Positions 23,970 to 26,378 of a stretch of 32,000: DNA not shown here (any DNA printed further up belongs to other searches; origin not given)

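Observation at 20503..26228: A divergent N6-adenine methyltransferase and a translationally coupled pair of HerA/FtsK-type ATPases may form an uncharacterised DNA-translocation or defence module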

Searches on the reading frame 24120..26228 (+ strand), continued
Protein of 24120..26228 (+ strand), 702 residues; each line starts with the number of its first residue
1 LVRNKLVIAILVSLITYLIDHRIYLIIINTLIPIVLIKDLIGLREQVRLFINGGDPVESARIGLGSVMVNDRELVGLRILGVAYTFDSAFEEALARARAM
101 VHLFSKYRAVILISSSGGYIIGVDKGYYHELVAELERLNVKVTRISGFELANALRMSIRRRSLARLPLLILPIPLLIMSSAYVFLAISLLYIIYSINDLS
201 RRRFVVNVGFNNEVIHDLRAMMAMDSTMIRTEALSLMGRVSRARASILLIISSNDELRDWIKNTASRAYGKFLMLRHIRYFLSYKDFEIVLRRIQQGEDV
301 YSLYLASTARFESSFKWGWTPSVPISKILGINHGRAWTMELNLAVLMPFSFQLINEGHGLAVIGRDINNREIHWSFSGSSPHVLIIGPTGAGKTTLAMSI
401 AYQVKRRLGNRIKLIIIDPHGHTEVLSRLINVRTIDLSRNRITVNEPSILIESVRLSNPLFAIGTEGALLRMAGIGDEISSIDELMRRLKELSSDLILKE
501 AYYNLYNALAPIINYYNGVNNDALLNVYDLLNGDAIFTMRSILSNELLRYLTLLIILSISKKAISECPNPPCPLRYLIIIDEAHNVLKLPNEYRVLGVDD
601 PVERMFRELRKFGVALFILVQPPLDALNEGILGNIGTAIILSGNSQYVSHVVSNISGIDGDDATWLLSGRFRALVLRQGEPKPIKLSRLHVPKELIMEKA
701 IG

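Call 50: search_protein_families(library=ncbifam, proteins=[P0168, P0179, P0182, P0184, P0185, P0196, P0300, P0178, P0192, P0167], max_evalue=0.00001)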
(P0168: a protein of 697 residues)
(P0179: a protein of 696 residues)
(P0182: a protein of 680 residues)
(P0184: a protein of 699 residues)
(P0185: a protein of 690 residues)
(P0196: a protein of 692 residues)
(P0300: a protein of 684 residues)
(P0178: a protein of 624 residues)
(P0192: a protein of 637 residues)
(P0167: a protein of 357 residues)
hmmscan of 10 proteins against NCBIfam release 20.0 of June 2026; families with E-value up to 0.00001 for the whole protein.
P0168 (697 aa): 3 families
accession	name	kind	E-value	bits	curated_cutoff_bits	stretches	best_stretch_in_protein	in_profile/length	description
NF053655.1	CedD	equivalog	1.6e-13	50.2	600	1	410-462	223-272/527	DNA-translocating ATPase CedD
NF041017.1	DNA_import_CedB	equivalog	2.1e-11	43.2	700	1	366-443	231-311/590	DNA import protein CedB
TIGR03925.1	T7SS_EccC_b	equivalog_domain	9.7e-06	24.1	346.55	0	377-455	331-412/564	type VII secretion protein EccCb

P0179 (696 aa): 6 families
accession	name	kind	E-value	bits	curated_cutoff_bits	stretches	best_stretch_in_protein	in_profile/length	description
NF053655.1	CedD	equivalog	2.3e-12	46.4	600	1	394-634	223-476/527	DNA-translocating ATPase CedD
NF045971.1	conju_CD1110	equivalog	5.2e-08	31.6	325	0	383-436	406-460/752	VirB4-like conjugal transfer ATPase, CD1110 family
TIGR02746.1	TraC-F-type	equivalog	1.4e-07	29.9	567.05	0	545-619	609-686/800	type IV secretion system protein TraC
NF045975.1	VirB4_plasma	equivalog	1.8e-06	26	590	0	393-435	516-558/894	Mbov_0397 family ICE element conjugal transfer ATPase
NF040819.1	helicase_HerA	equivalog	2.3e-06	26.4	970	0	382-443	146-212/561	DNA double-strand break repair helicase HerA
TIGR03743.1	SXT_TraD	subfamily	3.5e-06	25.7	366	0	381-430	165-213/636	conjugative transfer system coupling protein TraD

P0182 (680 aa): 7 families
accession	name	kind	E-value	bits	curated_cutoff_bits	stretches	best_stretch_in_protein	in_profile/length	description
NF053655.1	CedD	equivalog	2e-24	86.1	600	2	385-436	222-273/527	DNA-translocating ATPase CedD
NF041017.1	DNA_import_CedB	equivalog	4.6e-11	42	700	1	364-647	254-559/590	DNA import protein CedB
NF045975.1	VirB4_plasma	equivalog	5.7e-11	40.9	590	1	385-426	516-557/894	Mbov_0397 family ICE element conjugal transfer ATPase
TIGR03743.1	SXT_TraD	subfamily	4.3e-09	35.4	366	1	364-423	156-214/636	conjugative transfer system coupling protein TraD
NF042943.1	HerA_antiphage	equivalog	3.5e-08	32.5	800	0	337-428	107-201/566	anti-phage-associated helicase HerA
TIGR02746.1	TraC-F-type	equivalog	2.7e-07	28.9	567.05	0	533-613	604-689/800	type IV secretion system protein TraC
NF040819.1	helicase_HerA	equivalog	6.7e-07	28.2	970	0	373-444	145-213/561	DNA double-strand break repair helicase HerA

P0184 (699 aa): 7 families
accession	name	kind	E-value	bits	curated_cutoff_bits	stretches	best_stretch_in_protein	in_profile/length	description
NF041017.1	DNA_import_CedB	equivalog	2.5e-12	46.2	700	1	381-647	254-540/590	DNA import protein CedB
NF053655.1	CedD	equivalog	1.4e-11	43.8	600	0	586-642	418-476/527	DNA-translocating ATPase CedD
NF045971.1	conju_CD1110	equivalog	2.6e-11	42.5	325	1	359-447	373-460/752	VirB4-like conjugal transfer ATPase, CD1110 family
TIGR03743.1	SXT_TraD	subfamily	3.4e-09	35.7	366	0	384-442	159-214/636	conjugative transfer system coupling protein TraD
NF045975.1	VirB4_plasma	equivalog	3e-08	31.9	590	0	405-447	519-559/894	Mbov_0397 family ICE element conjugal transfer ATPase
NF042943.1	HerA_antiphage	equivalog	1e-06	27.6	800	0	369-445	124-199/566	anti-phage-associated helicase HerA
NF040937.1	HerA_Thermprot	equivalog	3.5e-06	25.7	800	0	388-460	128-197/487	DNA double-strand break repair helicase HerA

P0185 (690 aa): 9 families
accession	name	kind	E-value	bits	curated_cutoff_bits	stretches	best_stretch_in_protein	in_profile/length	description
NF053655.1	CedD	equivalog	9.9e-18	64.1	600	1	389-454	221-286/527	DNA-translocating ATPase CedD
NF041017.1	DNA_import_CedB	equivalog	6.5e-14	51.5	700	1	369-657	254-560/590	DNA import protein CedB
NF042943.1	HerA_antiphage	equivalog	1.3e-13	50.4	800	1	360-437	126-205/566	anti-phage-associated helicase HerA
TIGR03743.1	SXT_TraD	subfamily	2.9e-09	35.9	366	1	371-428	158-214/636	conjugative transfer system coupling protein TraD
NF045975.1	VirB4_plasma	equivalog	3.5e-08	31.6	590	1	392-434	518-560/894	Mbov_0397 family ICE element conjugal transfer ATPase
NF040819.1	helicase_HerA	equivalog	4.7e-08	32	970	1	379-433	146-201/561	DNA double-strand break repair helicase HerA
NF040937.1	HerA_Thermprot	equivalog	1.9e-06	26.6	800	1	379-431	125-182/487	DNA double-strand break repair helicase HerA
TIGR03754.1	conj_TOL_TraD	equivalog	2.1e-06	26.6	647.55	1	372-435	164-226/643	type IV conjugative transfer system coupling protein TraD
TIGR02746.1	TraC-F-type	equivalog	5e-06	24.7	567.05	0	325-432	367-473/800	type IV secretion system protein TraC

P0196 (692 aa): 7 families
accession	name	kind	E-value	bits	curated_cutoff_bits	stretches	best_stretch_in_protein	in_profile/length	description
NF053655.1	CedD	equivalog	7.7e-14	51.2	600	1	392-452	223-285/527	DNA-translocating ATPase CedD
NF040819.1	helicase_HerA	equivalog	3e-07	29.4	970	1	376-450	142-214/561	DNA double-strand break repair helicase HerA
TIGR03743.1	SXT_TraD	subfamily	1.4e-06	27.1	366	0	375-428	161-213/636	conjugative transfer system coupling protein TraD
NF041017.1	DNA_import_CedB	equivalog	1.5e-06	27.1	700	1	370-626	254-532/590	DNA import protein CedB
NF045975.1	VirB4_plasma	equivalog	2.1e-06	25.8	590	0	394-433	519-558/894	Mbov_0397 family ICE element conjugal transfer ATPase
NF010447.0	PRK13873.1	equivalog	3.9e-06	25.1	1020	0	576-657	639-732/815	conjugal transfer protein TrbE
NF040937.1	HerA_Thermprot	equivalog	5e-06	25.2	800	0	380-447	131-196/487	DNA double-strand break repair helicase HerA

P0300 (684 aa): 6 families
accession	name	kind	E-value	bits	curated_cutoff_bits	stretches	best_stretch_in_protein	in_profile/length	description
NF053655.1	CedD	equivalog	1e-13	50.9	600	2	387-428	223-264/527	DNA-translocating ATPase CedD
TIGR03743.1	SXT_TraD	subfamily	1e-08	34.1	366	0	367-423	158-213/636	conjugative transfer system coupling protein TraD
NF045971.1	conju_CD1110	equivalog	3.4e-07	28.9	325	0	347-429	378-460/752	VirB4-like conjugal transfer ATPase, CD1110 family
NF045975.1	VirB4_plasma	equivalog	4.7e-07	27.9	590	1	388-429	518-559/894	Mbov_0397 family ICE element conjugal transfer ATPase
NF040819.1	helicase_HerA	equivalog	5.1e-07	28.6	970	1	361-432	130-204/561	DNA double-strand break repair helicase HerA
NF010447.0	PRK13873.1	equivalog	2.2e-06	25.9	1020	0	545-613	617-694/815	conjugal transfer protein TrbE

P0178 (624 aa): 7 families
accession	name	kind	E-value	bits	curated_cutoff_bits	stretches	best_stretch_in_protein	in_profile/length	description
NF041017.1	DNA_import_CedB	equivalog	3.8e-77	260.3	700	1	32-607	19-586/590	DNA import protein CedB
NF053655.1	CedD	equivalog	4.2e-22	78.5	600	1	298-607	219-525/527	DNA-translocating ATPase CedD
NF045975.1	VirB4_plasma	equivalog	2.1e-16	58.8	590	1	375-601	620-878/894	Mbov_0397 family ICE element conjugal transfer ATPase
NF042943.1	HerA_antiphage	equivalog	2.5e-10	39.6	800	0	274-341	130-197/566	anti-phage-associated helicase HerA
NF045971.1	conju_CD1110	equivalog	2.5e-09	36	325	1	276-598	391-729/752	VirB4-like conjugal transfer ATPase, CD1110 family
TIGR00929.1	VirB4_CagE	subfamily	3e-09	35.7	643.1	1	300-584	437-724/792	VirB4 family type IV secretion/conjugal transfer ATPase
TIGR02746.1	TraC-F-type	equivalog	3.3e-08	31.9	567.05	1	295-555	424-703/800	type IV secretion system protein TraC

P0192 (637 aa): 11 families
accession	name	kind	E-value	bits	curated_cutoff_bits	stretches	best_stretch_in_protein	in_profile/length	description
NF041017.1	DNA_import_CedB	equivalog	2.3e-77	261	700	1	26-609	11-586/590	DNA import protein CedB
NF053655.1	CedD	equivalog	9.6e-22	77.3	600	1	300-609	220-525/527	DNA-translocating ATPase CedD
NF042943.1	HerA_antiphage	equivalog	1.3e-14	53.7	800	2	278-351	133-205/566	anti-phage-associated helicase HerA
TIGR02746.1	TraC-F-type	equivalog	1.8e-11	42.7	567.05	1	166-548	292-689/800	type IV secretion system protein TraC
NF045975.1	VirB4_plasma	equivalog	2.5e-11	42.1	590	1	278-598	489-873/894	Mbov_0397 family ICE element conjugal transfer ATPase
NF045971.1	conju_CD1110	equivalog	2.7e-10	39.2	325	1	274-598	388-727/752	VirB4-like conjugal transfer ATPase, CD1110 family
TIGR00929.1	VirB4_CagE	subfamily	3.8e-10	38.6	643.1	1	288-584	420-722/792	VirB4 family type IV secretion/conjugal transfer ATPase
NF052333.1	ATPase_TcpF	exception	1.6e-09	36.3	1100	1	408-605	578-790/813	conjugal transfer ATPase TcpF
TIGR03925.1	T7SS_EccC_b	equivalog_domain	4e-09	35.3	346.55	1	278-360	340-422/564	type VII secretion protein EccCb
NF040937.1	HerA_Thermprot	equivalog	8.3e-09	34.4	800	1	283-596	123-448/487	DNA double-strand break repair helicase HerA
NF010447.0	PRK13873.1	equivalog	4.6e-06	24.8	1020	0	289-353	429-492/815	conjugal transfer protein TrbE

P0167 (357 aa): 10 families
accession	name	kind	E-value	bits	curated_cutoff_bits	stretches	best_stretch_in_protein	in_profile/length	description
NF045971.1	conju_CD1110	equivalog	1.7e-18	66.3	325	1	28-139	390-505/752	VirB4-like conjugal transfer ATPase, CD1110 family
NF053655.1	CedD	equivalog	5e-18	65.1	600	2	56-116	225-284/527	DNA-translocating ATPase CedD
NF045975.1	VirB4_plasma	equivalog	2.9e-17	61.7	590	1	32-122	491-588/894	Mbov_0397 family ICE element conjugal transfer ATPase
TIGR02746.1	TraC-F-type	equivalog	1.1e-14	53.3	567.05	1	51-135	429-513/800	type IV secretion system protein TraC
NF040819.1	helicase_HerA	equivalog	1.1e-09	37.4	970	0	41-95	145-200/561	DNA double-strand break repair helicase HerA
NF042943.1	HerA_antiphage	equivalog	2e-09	36.5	800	0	223-292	415-492/566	anti-phage-associated helicase HerA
NF041017.1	DNA_import_CedB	equivalog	1e-08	34.3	700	1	29-349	251-587/590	DNA import protein CedB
NF010278.0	PRK13721.1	subfamily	8.2e-08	30.6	1177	1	52-114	479-541/874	type IV secretion system protein TraC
TIGR00929.1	VirB4_CagE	subfamily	1.3e-07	30.3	643.1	1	53-141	438-525/792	VirB4 family type IV secretion/conjugal transfer ATPase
NF040937.1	HerA_Thermprot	equivalog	2.1e-07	29.7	800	0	54-119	142-203/487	DNA double-strand break repair helicase HerA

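Call 55: find_related_loci(query=A4, collection=genome_contigs, flank=10000)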
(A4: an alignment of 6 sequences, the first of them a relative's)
Query A4 (696 aa) in genome_contigs; peptide patterns used: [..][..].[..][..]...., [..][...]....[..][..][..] (x = any residue, [..] = any of these).
600 stretches matched a pattern (row limit reached: there are more); 17 encode a relative of the query (tblastn E <= 1e-3); 17 distinct loci.
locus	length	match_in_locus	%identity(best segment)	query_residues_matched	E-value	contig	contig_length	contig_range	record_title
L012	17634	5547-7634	100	1-696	0e+0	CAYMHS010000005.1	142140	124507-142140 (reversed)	MAG TPA_asm: uncultured Thermoproteaceae archaeon isolate SRP141552_co1_85 genome assembly, contig: NODE_30_length_14214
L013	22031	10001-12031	37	1-690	1e-138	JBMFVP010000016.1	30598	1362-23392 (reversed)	MAG: Thermocladium sp. isolate KM4348-32 NODE_16_length_30598_cov_4.414567, whole genome shotgun sequence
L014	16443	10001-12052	36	1-695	2e-130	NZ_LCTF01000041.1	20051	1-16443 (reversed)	Caldivirga sp. MU80 contig_131, whole genome shotgun sequence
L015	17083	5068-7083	35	10-695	1e-118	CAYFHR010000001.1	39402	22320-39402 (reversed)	MAG TPA_asm: uncultured Thermoproteaceae archaeon isolate DRP004690_co1_14 genome assembly, contig: NODE_40_length_39402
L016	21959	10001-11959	36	27-690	3e-132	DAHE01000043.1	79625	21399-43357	MAG TPA_asm: Thermocladium sp. UBA166 UBA166_contig_3736, whole genome shotgun sequence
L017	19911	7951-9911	45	36-695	6e-129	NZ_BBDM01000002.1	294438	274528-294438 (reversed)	Vulcanisaeta sp. JCM 14467, whole genome shotgun sequence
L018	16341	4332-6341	30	10-691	3e-87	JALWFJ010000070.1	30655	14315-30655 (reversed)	MAG: Thermoproteales archaeon isolate T11_metabat2_scaf2bin.046 T11_NODE_401_length_30655_cov_15.132206, whole genome sh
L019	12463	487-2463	31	28-690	9e-86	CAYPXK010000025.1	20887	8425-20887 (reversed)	MAG TPA_asm: uncultured Thermoproteaceae archaeon isolate binchicken_co219_93 genome assembly, contig: k141_3861, whole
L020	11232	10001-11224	34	1-413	6e-58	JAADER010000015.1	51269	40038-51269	MAG: Thermoproteota archaeon isolate L_MetaBat.236 contig-127_316, whole genome shotgun sequence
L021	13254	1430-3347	43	52-696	2e-94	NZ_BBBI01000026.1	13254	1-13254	Vulcanisaeta distributa JCM 11216, whole genome shotgun sequence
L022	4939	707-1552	29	383-640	7e-17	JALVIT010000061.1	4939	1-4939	MAG: Desulfurococcales archaeon isolate A1_metabat1_scaf2bin.151 A1_NODE_18611_length_4939_cov_1.920200, whole genome sh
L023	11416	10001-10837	28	385-640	7e-15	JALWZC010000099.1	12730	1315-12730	MAG: Desulfurococcales archaeon isolate T2_metabat1_scaf2bin.072 T2_NODE_5690_length_12730_cov_1.498532, whole genome sh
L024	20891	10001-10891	24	380-655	2e-10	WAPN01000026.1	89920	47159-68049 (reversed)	MAG: Desulfurococcales archaeon isolate S144_56_esom k151_421729, whole genome shotgun sequence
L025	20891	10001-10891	23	380-655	1e-9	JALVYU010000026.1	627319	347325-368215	MAG: Desulfurococcales archaeon isolate T10_maxbin2_scaf2bin.134 T10_NODE_1_length_627319_cov_36.207110, whole genome sh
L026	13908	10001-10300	35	394-485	2e-6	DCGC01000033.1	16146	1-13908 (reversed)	MAG TPA_asm: Candidatus Saccharibacteria bacterium UBA1788 UBA1788_contig_86494, whole genome shotgun sequence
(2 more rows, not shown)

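Call 58: search_protein_families(library=pfam, proteins=[L021:4223-5560:+, L021:5631-6263:+, L021:6418-8325:+, L021:8310-10022:+, L021:10533-11516:+, L021:11513-12301:+, L021:3356-4102:-, L021:346-729:+, L021:726-1229:+], max_evalue=0.001)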
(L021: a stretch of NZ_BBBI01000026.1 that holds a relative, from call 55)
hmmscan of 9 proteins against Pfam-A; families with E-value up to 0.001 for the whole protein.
L021:4223-5560:+ (445 aa): 0 families

L021:5631-6263:+ (210 aa): 0 families

L021:6418-8325:+ (635 aa): 2 families
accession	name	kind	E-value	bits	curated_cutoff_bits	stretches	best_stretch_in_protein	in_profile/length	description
PF13191.12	AAA_16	-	1.4e-05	26.1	32.6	0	184-259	13-82/167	AAA ATPase domain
PF20720.3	nSTAND3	-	0.00073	19.7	27.2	0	195-235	16-54/155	Novel STAND NTPase 3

L021:8310-10022:+ (570 aa): 0 families

L021:10533-11516:+ (327 aa): 0 families

L021:11513-12301:+ (262 aa): 0 families

L021:3356-4102:- (248 aa): 0 families

L021:346-729:+ (127 aa): 0 families

L021:726-1229:+ (167 aa): 0 families

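Call 59: search_protein_families(library=pfam, proteins=[L017:3073-4584:+, L017:4594-5118:+, L017:5462-5929:+, L017:6074-6883:+, L017:6926-7300:+, L017:7290-7805:+, L017:10481-12553:+, L017:12358-13380:+, L017:13398-14993:+, L017:17048-18310:+], max_evalue=0.001)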
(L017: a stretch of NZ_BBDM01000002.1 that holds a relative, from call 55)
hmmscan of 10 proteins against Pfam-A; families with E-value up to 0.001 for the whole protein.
L017:3073-4584:+ (503 aa): 0 families

L017:4594-5118:+ (174 aa): 0 families

L017:5462-5929:+ (155 aa): 0 families

L017:6074-6883:+ (269 aa): 3 families
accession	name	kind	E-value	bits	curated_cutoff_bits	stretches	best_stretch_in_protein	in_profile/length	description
PF01656.29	CbiA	-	2.8e-09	37.5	25.4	1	14-227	5-116/125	CobQ/CobB/MinD/ParA nucleotide binding domain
PF13614.12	AAA_31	-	0.00018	21.9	27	1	14-62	8-53/177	AAA domain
PF06564.18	CBP_BcsQ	-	0.00018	21.6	21.3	1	12-49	6-42/234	Cellulose biosynthesis protein BcsQ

L017:6926-7300:+ (124 aa): 0 families

L017:7290-7805:+ (171 aa): 0 families

L017:10481-12553:+ (690 aa): 0 families

L017:12358-13380:+ (340 aa): 0 families

L017:13398-14993:+ (531 aa): 0 families

L017:17048-18310:+ (420 aa): 3 families
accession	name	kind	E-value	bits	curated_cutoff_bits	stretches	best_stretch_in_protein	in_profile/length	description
PF12846.13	AAA_10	-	2.6e-05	23.9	27.5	0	266-313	241-290/362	AAA-like domain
PF01935.23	DUF87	-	0.00017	22.2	23.2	1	51-247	21-208/220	Helicase HerA, central domain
PF12775.13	AAA_7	-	0.00017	21.6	25.8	1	42-85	22-66/181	P-loop containing dynein motor region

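Call 61: search_solved_structures(query=L017:5462-5929:+, max_evalue=10, show_alignments=2)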
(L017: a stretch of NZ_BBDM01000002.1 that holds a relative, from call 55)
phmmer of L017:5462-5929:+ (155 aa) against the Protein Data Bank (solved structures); distinct sequences matched with E-value up to 10: 0.
